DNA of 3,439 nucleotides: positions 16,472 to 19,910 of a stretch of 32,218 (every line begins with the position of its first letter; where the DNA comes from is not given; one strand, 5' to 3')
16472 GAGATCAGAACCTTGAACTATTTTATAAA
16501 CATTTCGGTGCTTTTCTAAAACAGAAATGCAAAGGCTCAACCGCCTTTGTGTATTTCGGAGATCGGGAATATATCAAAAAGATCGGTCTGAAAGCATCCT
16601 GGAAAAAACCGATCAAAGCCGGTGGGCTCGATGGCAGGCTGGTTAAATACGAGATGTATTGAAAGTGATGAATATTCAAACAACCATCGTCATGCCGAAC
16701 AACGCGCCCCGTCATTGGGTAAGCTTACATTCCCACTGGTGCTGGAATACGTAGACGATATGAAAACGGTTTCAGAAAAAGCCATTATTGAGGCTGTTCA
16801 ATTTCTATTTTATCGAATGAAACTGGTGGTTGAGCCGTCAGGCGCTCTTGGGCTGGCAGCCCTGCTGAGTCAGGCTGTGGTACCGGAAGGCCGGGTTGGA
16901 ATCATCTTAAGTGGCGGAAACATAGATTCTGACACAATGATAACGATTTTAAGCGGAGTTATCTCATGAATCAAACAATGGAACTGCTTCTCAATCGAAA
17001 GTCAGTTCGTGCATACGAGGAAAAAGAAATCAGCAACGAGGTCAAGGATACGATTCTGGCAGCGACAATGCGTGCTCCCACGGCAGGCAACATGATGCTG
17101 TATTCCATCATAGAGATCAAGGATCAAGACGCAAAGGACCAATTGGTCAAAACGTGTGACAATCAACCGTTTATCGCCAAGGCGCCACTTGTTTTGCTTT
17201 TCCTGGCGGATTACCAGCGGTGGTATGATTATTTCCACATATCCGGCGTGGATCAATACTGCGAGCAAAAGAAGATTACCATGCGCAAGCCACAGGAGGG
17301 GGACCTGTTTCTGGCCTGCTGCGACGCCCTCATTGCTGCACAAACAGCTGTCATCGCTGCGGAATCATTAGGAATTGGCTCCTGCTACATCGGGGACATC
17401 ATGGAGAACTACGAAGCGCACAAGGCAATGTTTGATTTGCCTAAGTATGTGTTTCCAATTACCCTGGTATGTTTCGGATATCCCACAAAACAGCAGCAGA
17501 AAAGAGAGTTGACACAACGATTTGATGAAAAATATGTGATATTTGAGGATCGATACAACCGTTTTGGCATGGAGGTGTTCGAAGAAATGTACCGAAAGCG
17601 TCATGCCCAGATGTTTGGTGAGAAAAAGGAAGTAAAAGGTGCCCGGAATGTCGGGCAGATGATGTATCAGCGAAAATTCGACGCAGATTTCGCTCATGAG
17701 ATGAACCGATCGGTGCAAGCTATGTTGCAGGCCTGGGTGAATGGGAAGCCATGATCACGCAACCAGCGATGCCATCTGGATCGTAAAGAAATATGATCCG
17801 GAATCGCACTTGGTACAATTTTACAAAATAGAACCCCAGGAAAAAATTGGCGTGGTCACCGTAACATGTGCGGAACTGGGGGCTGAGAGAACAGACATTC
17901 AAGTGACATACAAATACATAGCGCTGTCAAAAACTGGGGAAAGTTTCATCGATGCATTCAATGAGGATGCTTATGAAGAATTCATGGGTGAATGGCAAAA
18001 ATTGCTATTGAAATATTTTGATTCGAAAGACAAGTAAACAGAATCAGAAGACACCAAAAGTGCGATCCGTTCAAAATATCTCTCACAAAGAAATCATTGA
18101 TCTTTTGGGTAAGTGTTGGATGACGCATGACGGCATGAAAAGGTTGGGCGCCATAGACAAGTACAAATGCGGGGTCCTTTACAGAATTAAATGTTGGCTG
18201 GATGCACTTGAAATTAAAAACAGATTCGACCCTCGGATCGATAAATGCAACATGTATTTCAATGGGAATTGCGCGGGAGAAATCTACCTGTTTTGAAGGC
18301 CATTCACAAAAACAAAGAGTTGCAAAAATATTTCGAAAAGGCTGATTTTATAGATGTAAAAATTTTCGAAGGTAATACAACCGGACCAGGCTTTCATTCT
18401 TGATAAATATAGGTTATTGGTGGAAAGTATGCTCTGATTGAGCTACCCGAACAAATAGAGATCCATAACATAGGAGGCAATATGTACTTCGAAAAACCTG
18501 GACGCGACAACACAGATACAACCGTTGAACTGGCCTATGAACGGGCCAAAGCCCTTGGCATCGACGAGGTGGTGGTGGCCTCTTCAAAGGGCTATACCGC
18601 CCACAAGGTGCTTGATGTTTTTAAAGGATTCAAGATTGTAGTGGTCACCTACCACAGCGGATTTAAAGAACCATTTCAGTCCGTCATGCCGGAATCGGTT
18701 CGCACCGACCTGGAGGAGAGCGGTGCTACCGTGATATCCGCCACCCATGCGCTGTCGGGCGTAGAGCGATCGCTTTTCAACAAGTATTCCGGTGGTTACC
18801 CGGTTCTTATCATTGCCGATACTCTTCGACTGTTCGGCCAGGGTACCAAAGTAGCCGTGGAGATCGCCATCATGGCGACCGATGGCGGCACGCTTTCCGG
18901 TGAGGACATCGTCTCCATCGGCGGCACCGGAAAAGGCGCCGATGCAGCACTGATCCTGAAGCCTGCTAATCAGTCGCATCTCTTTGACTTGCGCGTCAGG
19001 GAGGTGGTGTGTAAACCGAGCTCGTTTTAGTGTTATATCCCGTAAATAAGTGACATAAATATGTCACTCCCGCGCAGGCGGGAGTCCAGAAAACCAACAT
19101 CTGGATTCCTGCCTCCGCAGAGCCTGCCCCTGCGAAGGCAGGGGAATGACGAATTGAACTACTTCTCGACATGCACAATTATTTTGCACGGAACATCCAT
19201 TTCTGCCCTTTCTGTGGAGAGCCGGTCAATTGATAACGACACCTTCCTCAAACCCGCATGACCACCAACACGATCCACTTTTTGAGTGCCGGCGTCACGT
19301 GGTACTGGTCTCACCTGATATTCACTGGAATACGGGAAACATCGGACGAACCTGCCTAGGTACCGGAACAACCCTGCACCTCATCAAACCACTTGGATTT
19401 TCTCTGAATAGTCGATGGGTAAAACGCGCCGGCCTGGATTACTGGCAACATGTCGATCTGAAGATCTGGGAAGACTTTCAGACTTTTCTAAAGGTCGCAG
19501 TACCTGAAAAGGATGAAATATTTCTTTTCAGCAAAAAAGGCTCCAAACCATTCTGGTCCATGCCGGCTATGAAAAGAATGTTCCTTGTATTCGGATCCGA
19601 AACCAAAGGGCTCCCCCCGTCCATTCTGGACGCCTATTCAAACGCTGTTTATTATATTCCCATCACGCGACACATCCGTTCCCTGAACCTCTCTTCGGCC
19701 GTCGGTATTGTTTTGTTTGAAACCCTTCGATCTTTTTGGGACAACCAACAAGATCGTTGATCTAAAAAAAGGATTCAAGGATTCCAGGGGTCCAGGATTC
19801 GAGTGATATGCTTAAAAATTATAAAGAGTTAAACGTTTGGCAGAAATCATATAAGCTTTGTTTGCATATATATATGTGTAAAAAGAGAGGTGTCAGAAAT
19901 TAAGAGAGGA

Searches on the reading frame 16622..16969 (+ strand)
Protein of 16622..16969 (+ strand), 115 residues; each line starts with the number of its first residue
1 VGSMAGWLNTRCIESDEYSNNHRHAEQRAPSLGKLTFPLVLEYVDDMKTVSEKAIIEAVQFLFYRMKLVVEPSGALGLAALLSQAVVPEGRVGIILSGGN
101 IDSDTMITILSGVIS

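Call 59: search_protein_families(library=pfam, proteins=[window:16622-16969:+], max_evalue=0.01)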
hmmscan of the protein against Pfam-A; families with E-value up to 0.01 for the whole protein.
window:16622-16969:+ (115 aa): 1 family
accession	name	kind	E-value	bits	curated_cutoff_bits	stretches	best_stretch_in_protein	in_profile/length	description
PF00291.31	PALP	-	2.5e-12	47.2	35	1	28-98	221-295/295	Pyridoxal-phosphate dependent enzyme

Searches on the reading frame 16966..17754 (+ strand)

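Call 6: search_protein_families(library=pfam, proteins=[window:16966-17754:+])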
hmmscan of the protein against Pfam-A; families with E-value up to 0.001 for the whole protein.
window:16966-17754:+ (262 aa): 2 families
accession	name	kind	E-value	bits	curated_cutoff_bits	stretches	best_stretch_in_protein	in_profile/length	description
PF00881.29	Nitroreductase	-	6.5e-22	78.9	23.5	1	9-172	2-167/167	Nitroreductase family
PF14512.11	TM1586_NiRdase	-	1.9e-07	31.3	27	0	4-50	2-48/215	Putative TM nitroreductase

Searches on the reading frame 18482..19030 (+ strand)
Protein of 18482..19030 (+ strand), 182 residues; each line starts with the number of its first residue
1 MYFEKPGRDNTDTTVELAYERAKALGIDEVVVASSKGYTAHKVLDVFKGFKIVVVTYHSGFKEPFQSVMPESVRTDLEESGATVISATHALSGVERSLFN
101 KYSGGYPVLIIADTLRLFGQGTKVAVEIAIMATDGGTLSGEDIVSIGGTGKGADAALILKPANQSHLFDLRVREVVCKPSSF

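Call 58: search_protein_families(library=pfam, proteins=[window:18482-19030:+])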
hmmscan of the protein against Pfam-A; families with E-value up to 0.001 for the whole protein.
window:18482-19030:+ (182 aa): 1 family
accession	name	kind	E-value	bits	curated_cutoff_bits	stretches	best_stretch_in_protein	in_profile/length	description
PF02887.21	PK_C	-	1.1e-11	45.2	28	1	12-152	1-103/114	Pyruvate kinase, alpha/beta domain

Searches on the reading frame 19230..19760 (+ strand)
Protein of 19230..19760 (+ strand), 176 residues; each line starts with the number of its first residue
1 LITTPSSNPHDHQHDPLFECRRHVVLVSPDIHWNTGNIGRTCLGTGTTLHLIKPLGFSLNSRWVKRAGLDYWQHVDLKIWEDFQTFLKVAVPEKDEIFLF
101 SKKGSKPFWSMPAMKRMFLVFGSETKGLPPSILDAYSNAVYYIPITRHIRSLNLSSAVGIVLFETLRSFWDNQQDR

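Call 58: search_protein_families(library=pfam, proteins=[window:19230-19760:+])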
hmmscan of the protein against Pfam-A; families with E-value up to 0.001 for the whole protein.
window:19230-19760:+ (176 aa): 1 family
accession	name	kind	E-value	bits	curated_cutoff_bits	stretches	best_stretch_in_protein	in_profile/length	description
PF00588.24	SpoU_methylase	-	8.4e-30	104.2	29.7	1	23-163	3-142/142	SpoU rRNA Methylase family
